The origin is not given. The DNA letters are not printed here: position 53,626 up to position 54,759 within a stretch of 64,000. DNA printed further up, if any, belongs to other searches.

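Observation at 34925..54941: Three same-orientation copies of the tRNA-Leu(GAG) 3' region: relic att sites of stacked islands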

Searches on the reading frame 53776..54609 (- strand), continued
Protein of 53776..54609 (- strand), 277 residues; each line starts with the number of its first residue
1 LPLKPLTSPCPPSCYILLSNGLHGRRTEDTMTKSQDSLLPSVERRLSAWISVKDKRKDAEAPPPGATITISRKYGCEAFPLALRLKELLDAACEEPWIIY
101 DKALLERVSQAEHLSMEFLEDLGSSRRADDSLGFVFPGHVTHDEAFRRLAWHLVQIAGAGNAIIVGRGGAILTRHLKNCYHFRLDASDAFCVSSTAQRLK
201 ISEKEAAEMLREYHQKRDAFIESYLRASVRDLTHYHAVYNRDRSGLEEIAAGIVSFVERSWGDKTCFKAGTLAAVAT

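Call 61: search_protein_families(library=ncbifam, proteins=[L171:7502-8353:+, window:53776-54519:-], max_evalue=0.001)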
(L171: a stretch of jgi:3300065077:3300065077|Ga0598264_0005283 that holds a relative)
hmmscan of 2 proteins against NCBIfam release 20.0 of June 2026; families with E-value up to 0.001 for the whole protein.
L171:7502-8353:+ (283 aa): 7 families
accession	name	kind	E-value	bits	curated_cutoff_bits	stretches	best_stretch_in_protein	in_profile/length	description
TIGR02249.1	integrase_gron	subfamily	4.3e-36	124.8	265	1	110-265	4-156/315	integron integrase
NF011946.0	PRK15417.1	equivalog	7.6e-26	91.1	435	1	108-256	17-162/337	integron integrase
NF040815.2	recomb_XerA_Arch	equivalog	2.6e-15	56.7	220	1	114-264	6-151/263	site-specific tyrosine recombinase/integron integrase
TIGR02224.1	recomb_XerC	equivalog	5.6e-11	42.4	335.15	1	114-261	7-164/295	tyrosine recombinase XerC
TIGR02225.1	recomb_XerD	equivalog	7.5e-11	41.9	329.6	1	118-262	11-161/290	site-specific tyrosine recombinase XerD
NF001399.0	PRK00283.1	subfamily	1.6e-10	40.8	279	1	121-262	23-171/300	tyrosine recombinase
NF002331.0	PRK01287.1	subfamily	1.3e-05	24.3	371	1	89-264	9-201/365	site-specific tyrosine recombinase XerC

window:53776-54519:- (247 aa): 0 families

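Call 82: search_protein_families(library=pfam, proteins=[L174:2156-2794:+], max_evalue=0.001)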
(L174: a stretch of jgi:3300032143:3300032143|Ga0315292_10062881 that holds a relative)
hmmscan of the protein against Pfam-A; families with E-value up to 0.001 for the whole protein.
L174:2156-2794:+ (213 aa): 1 family
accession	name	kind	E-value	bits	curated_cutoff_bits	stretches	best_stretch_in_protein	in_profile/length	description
PF02730.20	AFOR_N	-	7.5e-70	235.2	29.8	1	10-205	4-198/199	Aldehyde ferredoxin oxidoreductase, N-terminal domain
